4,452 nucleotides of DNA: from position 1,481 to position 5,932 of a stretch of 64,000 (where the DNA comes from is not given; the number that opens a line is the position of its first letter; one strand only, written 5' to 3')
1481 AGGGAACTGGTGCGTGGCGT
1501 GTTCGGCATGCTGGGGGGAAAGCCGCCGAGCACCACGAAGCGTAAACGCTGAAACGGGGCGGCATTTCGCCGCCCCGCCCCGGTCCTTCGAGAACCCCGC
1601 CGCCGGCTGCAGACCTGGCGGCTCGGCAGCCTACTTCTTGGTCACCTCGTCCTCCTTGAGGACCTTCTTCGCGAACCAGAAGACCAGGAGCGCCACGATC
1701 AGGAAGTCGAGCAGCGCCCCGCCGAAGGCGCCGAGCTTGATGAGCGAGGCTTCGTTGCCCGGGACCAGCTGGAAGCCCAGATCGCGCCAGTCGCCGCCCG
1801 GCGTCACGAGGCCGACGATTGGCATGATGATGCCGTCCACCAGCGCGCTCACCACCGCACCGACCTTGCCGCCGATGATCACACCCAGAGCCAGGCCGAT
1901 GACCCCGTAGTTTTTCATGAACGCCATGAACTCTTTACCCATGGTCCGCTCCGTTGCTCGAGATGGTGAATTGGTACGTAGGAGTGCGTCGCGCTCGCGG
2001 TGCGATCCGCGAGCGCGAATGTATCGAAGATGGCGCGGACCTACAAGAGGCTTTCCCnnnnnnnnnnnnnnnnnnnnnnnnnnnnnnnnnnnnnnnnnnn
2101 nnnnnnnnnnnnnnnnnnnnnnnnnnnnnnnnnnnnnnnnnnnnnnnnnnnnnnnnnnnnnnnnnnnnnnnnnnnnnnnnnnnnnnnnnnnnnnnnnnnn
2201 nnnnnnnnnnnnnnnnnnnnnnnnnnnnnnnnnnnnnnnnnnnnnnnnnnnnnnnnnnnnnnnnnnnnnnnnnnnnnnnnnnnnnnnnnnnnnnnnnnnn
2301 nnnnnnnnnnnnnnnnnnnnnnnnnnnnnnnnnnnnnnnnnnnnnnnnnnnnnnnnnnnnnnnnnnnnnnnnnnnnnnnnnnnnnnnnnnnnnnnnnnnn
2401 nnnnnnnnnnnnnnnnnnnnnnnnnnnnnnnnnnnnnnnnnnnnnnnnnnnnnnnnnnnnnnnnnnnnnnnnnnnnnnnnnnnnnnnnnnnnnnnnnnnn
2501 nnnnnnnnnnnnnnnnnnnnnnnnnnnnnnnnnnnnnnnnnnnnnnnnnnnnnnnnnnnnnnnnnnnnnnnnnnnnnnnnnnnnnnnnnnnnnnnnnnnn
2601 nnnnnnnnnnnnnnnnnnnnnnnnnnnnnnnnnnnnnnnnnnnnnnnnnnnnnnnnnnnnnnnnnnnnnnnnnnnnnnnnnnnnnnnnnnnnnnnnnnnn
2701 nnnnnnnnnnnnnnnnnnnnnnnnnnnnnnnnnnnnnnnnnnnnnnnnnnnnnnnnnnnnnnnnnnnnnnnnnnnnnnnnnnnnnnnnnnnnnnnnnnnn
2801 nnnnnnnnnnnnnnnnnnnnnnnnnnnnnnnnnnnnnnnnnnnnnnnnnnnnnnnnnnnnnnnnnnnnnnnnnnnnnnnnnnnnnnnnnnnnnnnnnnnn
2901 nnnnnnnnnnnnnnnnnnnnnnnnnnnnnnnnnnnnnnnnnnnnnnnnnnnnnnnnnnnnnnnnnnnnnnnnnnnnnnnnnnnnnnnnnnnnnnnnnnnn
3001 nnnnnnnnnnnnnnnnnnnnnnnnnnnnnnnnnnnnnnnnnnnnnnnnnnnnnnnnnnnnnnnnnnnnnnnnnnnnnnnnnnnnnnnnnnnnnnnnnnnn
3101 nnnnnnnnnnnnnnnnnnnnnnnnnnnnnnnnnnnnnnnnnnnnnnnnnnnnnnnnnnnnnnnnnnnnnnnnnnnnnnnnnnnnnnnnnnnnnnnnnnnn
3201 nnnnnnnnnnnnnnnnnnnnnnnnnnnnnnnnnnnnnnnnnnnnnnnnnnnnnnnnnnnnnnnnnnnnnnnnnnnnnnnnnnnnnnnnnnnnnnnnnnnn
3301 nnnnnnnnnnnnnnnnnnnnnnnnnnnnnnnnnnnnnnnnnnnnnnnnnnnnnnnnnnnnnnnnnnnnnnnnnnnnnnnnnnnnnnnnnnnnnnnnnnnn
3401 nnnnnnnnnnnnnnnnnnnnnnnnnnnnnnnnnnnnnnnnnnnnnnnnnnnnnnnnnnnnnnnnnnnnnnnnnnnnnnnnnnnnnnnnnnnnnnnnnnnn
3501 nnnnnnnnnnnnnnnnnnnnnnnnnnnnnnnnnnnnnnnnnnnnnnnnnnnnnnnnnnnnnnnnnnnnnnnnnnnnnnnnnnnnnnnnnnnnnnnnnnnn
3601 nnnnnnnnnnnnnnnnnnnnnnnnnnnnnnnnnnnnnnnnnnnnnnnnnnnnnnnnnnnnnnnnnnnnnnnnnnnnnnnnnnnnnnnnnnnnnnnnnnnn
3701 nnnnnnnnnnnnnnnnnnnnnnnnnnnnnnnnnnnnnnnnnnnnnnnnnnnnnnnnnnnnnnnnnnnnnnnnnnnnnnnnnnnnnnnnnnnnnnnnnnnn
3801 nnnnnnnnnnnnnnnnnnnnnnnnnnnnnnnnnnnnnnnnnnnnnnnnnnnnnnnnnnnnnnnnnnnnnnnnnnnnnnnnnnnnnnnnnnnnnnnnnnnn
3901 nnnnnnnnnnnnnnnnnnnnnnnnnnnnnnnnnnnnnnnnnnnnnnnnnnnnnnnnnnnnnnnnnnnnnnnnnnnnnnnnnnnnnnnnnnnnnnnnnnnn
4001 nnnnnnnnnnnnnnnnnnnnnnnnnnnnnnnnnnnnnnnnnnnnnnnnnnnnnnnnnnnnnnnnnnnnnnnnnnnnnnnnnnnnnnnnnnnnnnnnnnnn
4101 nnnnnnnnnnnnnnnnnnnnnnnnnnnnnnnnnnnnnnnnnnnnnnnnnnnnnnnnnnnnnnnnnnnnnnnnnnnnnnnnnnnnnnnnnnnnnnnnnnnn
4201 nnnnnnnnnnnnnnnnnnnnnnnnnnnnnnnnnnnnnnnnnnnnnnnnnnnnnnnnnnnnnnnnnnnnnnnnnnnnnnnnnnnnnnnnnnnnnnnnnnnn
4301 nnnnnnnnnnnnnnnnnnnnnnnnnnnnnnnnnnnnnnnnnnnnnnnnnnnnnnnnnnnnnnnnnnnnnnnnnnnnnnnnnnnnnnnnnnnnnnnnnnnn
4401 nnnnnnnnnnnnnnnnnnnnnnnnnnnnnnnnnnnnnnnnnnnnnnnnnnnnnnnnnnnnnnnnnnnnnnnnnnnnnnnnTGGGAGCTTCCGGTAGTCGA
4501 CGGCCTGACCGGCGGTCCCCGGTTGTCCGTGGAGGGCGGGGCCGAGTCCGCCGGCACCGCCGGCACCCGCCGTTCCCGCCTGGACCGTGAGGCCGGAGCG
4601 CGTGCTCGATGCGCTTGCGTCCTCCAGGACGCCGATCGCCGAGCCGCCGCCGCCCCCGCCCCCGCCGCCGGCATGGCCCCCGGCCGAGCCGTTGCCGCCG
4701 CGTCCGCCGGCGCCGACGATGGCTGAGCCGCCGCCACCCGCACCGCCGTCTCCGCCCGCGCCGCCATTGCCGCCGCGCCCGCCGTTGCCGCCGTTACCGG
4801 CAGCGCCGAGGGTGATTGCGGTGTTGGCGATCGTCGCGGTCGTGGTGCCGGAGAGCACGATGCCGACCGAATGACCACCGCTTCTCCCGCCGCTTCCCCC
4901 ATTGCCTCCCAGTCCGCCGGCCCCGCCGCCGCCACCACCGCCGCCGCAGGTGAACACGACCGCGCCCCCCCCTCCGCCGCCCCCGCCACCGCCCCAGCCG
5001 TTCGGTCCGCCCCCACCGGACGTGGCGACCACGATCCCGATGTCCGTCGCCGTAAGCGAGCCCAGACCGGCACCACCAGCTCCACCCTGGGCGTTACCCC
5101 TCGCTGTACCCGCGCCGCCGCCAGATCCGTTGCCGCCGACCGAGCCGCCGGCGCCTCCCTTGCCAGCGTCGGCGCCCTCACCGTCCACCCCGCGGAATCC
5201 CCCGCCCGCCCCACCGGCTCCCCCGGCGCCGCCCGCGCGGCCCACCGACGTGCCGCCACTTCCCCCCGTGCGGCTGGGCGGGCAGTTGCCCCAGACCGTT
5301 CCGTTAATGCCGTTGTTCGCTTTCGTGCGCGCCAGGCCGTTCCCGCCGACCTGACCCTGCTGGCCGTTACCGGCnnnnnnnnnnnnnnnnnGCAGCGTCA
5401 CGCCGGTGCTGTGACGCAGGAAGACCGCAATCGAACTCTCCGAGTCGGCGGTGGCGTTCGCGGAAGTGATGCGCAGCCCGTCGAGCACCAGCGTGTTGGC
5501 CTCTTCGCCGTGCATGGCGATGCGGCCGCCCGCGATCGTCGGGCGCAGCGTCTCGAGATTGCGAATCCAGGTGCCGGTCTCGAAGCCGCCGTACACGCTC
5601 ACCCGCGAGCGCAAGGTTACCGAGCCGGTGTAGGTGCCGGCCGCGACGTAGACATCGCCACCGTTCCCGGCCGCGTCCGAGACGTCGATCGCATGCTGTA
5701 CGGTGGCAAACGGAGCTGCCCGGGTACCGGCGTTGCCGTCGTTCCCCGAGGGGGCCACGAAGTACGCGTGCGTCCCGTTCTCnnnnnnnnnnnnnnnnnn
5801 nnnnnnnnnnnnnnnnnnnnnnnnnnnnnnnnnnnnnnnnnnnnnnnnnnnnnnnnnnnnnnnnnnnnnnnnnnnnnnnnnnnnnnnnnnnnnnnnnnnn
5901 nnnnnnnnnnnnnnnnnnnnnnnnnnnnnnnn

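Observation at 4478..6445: Gly-rich beta-helix lipoprotein translationally coupled to the CDC-like gene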

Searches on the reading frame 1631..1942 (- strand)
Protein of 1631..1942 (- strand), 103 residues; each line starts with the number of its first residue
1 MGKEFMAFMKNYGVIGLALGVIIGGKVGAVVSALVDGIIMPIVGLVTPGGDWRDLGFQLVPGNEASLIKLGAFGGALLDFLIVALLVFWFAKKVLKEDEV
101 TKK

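Call 84: search_protein_families(library=pfam, proteins=[window:1631-1942:-], max_evalue=0.01)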
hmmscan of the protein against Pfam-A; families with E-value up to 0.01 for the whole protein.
window:1631-1942:- (103 aa): 1 family
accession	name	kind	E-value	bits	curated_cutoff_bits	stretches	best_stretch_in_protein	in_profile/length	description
PF01741.23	MscL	-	1.7e-20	74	27.4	1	1-99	1-100/123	Large-conductance mechanosensitive channel, MscL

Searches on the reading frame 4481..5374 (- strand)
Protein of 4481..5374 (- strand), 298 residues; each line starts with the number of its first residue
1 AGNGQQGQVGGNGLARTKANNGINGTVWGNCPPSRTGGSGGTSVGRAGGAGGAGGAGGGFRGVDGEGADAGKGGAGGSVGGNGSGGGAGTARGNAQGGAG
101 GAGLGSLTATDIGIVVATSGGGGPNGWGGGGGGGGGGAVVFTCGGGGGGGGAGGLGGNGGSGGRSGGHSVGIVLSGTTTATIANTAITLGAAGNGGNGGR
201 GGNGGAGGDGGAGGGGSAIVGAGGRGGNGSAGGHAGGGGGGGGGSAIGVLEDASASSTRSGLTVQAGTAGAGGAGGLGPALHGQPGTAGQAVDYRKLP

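Call 42: predict_structure(alignment_id=A3)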
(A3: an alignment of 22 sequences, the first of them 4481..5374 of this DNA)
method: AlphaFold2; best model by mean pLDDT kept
length: 298 residues; sequences in the alignment: 22
mean_pLDDT: 87.3   pTM: 0.71
mean pLDDT of the five models: 87.3, 84.9, 80.1, 76.8, 76.7
residues with pLDDT >= 90: 160; 70-90: 112; 50-70: 25; < 50: 1
segments of 3 or more residues with pLDDT < 50: none
pLDDT, mean of each block of 10 residues (from residue 1): 85 89 91 82 87 89 92 94 93 79 64 65 73 89 91 89 90 90 94 93 91 89 95 89 91 92 91 84 90 89
secondary structure, 60 per line:
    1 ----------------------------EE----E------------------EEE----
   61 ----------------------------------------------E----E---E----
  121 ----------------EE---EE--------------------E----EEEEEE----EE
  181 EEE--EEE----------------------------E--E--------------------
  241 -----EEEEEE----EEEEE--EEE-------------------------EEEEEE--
elements in order: E54-56 E169-174 E179-183 E186-188 E246-251 E256-260 E263-265 E291-296

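Call 54: fold_search(model_id=the predicted structure, library=pdb)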
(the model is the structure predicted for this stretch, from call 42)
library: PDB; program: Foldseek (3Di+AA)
matches with E <= 10: 9; with E <= 0.001: 1
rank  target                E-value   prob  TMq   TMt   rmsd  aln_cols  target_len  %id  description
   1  7jjv_A                3.3e-04  0.08  0.06  0.11  22.1       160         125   22  Crystal waters on the nine polyproline type II helical bundle springtail antifreeze protein from Granisotoma rainieri  (released 2021-01-27)
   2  7jjv_B                3.5e-03  0.13  0.11  0.23  24.4       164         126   22  Crystal waters on the nine polyproline type II helical bundle springtail antifreeze protein from Granisotoma rainieri  (released 2021-01-27)
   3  3bog_A                2.1e-01  0.05  0.09  0.27  18.0       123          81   24  Snow Flea Antifreeze Protein Quasi-racemate (released 2008-09-23)
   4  2pne                  6.0e-01  0.02  0.09  0.25  23.2       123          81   25  Crystal Structure of the Snow Flea Antifreeze Protein (released 2008-04-29)
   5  9u4u_A                6.9e-01  0.01  0.08  0.14  19.4       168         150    6  Structure of the functional amyloid FapC from Pseudomonas sp.UK4 (released 2025-08-06)
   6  9d93_Qb               9.5e-01  0.01  0.10  0.12  30.9       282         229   20  Mycobacteriophage Bxb1 tail tip - Composite map and model (released 2024-09-25)
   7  7ypx_A                4.9e+00  0.01  0.11  0.13  30.9       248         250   17  Cyanophage Pam3 fiber (released 2022-11-09)
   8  8ikw_B                5.6e+00  0.01  0.05  0.04   9.5        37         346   22  A complex structure of PGIP-PG (released 2024-02-07)
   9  5awf_A                7.3e+00  0.00  0.08  0.06  19.2       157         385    9  Crystal structure of SufB-SufC-SufD complex from Escherichia coli (released 2015-11-11)

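Call 78: search_protein_representatives(alignment_id=A3)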
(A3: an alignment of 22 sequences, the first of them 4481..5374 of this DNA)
Query: 22 sequences, 296 profile positions. Proteins with E-value up to 0.001 (for the whole library): 5428; up to 1e-10: 3264; up to 1e-30: 99. The best 150 are listed.
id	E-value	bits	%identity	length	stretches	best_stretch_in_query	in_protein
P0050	6.0e-59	216.3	-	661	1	1-295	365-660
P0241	1.1e-58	215.4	-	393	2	1-295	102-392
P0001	2.7e-56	207.5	-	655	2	2-295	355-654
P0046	4.6e-56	206.8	-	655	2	1-295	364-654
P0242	2.3e-51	191.4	-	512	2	15-289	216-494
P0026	1.2e-50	189.0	-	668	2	1-294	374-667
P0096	3.6e-50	187.4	-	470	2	1-294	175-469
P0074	1.5e-49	185.4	-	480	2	1-295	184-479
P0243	1.4e-47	178.9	-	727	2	2-295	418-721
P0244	2.0e-45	171.9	-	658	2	1-294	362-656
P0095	2.0e-44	168.5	-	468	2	1-294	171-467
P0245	2.9e-44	168.0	-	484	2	2-295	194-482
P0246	9.8e-44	166.3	-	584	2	1-290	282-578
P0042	1.8e-43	165.5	-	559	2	2-294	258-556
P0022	6.9e-43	163.5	-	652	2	1-295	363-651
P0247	3.5e-42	161.2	-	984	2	10-294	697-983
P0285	7.6e-34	133.9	-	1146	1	6-292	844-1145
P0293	3.9e-33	131.5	-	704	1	2-287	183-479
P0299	2.3e-32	129.0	-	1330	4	31-290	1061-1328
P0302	4.2e-32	128.1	-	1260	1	2-289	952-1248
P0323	7.1e-31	124.1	-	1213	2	3-292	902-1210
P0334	3.4e-30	121.8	-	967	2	4-281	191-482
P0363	5.2e-29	118.0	-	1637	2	4-290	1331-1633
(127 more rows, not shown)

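Call 80: search_protein_families(library=pfam, proteins=[P0241, P0285, P0363, P0299, P0302, P0247, P0323, P0334, P0293], max_evalue=0.001)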
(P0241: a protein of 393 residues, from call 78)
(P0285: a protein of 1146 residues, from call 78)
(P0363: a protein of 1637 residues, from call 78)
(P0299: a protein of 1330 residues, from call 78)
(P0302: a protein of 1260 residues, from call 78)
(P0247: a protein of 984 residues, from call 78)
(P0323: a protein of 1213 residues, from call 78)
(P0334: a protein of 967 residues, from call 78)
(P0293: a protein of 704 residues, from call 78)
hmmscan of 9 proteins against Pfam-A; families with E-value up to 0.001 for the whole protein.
P0241 (393 aa): 0 families

P0285 (1146 aa): 3 families
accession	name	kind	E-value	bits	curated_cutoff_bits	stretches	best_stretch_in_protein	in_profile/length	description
PF22544.2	HYDIN_VesB_CFA65-like_Ig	-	2.4e-10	40.9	25.5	1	388-494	8-99/100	HYDIN/CFA65/VesB-like, Ig-like domain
PF22073.2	Cep192_D4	-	2.8e-10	40.8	35.5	0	385-496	6-111/112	Cep192 domain 4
PF15780.11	ASH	-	1.5e-09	38.4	27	0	155-224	16-77/98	Abnormal spindle-like microcephaly-assoc'd, ASPM-SPD-2-Hydin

P0363 (1637 aa): 4 families
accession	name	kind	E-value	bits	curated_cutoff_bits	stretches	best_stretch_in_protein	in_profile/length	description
PF22544.2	HYDIN_VesB_CFA65-like_Ig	-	1.9e-21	76.6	25.5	1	392-483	8-97/100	HYDIN/CFA65/VesB-like, Ig-like domain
PF22073.2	Cep192_D4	-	4.8e-16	59.4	35.5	1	491-597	3-111/112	Cep192 domain 4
PF15780.11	ASH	-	8.2e-12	45.6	27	1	394-479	14-98/98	Abnormal spindle-like microcephaly-assoc'd, ASPM-SPD-2-Hydin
PF21671.2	CPL1-like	-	0.0004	20.9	27.4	1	1060-1101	4-50/60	Protein CPL1-like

P0299 (1330 aa): 1 family
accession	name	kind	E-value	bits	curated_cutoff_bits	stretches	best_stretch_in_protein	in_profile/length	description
PF05345.18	He_PIG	-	1.3e-19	70.8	24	2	686-768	1-93/96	Putative Ig domain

P0302 (1260 aa): 2 families
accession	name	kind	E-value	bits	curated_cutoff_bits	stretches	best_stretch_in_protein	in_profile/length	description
PF22073.2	Cep192_D4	-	1.6e-13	51.3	35.5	1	311-408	12-107/112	Cep192 domain 4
PF15780.11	ASH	-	2.6e-09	37.6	27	1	310-399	14-93/98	Abnormal spindle-like microcephaly-assoc'd, ASPM-SPD-2-Hydin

P0247 (984 aa): 4 families
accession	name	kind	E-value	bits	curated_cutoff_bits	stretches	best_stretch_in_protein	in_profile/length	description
PF13205.12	Big_5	-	1.3e-86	286.6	23.6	4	34-137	1-105/105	Bacterial Ig-like domain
PF22352.2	K319L-like_PKD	-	1.5e-12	47.7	27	1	452-533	1-83/84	K319L-like, PKD domain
PF17970.7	bMG1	-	1.4e-06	28.7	26.4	0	260-342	24-103/105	Bacterial Alpha-2-macroglobulin MG1 domain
PF04234.18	CopC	-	0.00023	22.6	23.3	0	243-285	4-41/92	CopC domain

P0323 (1213 aa): 3 families
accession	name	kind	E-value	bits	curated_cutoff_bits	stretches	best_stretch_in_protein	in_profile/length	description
PF22073.2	Cep192_D4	-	6.5e-18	65.4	35.5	2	210-296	9-94/112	Cep192 domain 4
PF15780.11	ASH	-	2.2e-14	53.8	27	1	206-294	8-88/98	Abnormal spindle-like microcephaly-assoc'd, ASPM-SPD-2-Hydin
PF22544.2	HYDIN_VesB_CFA65-like_Ig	-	1.8e-05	25.3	25.5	0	204-286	1-76/100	HYDIN/CFA65/VesB-like, Ig-like domain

P0334 (967 aa): 2 families
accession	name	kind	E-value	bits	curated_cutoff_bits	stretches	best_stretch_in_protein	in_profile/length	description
PF13385.13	Laminin_G_3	-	3.2e-31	109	27.6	1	612-765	1-151/151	Concanavalin A-like lectin/glucanases superfamily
PF02412.23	TSP_3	-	8.1e-10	38.7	25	3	520-561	3-36/36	Thrombospondin type 3 repeat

P0293 (704 aa): 1 family
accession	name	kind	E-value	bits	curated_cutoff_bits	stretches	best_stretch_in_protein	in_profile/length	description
PF18962.6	Por_Secre_tail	-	4.2e-05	24.2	27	1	625-693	2-67/75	Secretion system C-terminal sorting domain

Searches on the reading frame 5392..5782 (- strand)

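Call 49: find_related_loci(query=A4, collection=metagenome_contigs, flank=10000)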
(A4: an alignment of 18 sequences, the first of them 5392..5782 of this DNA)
Query A4 (130 aa) in metagenome_contigs; peptide patterns used: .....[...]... (x = any residue, [..] = any of these).
266 stretches matched a pattern; 100 encode a relative of the query (tblastn E <= 1e-3); the best 80 are kept; 80 distinct loci.
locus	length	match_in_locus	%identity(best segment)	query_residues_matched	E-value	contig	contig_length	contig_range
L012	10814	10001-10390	61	1-130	2e-44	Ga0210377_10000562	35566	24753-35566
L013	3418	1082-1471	54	1-130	9e-42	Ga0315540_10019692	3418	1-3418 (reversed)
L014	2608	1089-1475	58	1-130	1e-40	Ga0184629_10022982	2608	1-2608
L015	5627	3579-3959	59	1-128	2e-40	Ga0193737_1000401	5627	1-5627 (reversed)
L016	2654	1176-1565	55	1-130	5e-39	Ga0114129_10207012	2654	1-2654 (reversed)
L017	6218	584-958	57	1-125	2e-38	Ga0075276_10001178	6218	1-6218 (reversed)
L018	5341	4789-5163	57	1-125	2e-38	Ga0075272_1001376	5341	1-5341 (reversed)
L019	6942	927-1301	54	1-125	5e-38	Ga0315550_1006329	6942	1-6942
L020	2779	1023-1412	52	1-130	5e-37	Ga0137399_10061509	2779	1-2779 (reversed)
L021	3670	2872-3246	55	1-125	2e-36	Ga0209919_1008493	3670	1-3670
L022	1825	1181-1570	51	1-130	1e-36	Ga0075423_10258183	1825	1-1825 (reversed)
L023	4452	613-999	56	1-130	2e-35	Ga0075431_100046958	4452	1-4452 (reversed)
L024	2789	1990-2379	49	1-130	1e-34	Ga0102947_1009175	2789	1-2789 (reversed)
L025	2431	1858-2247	45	1-130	2e-34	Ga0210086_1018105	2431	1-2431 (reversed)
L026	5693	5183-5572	52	1-130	2e-31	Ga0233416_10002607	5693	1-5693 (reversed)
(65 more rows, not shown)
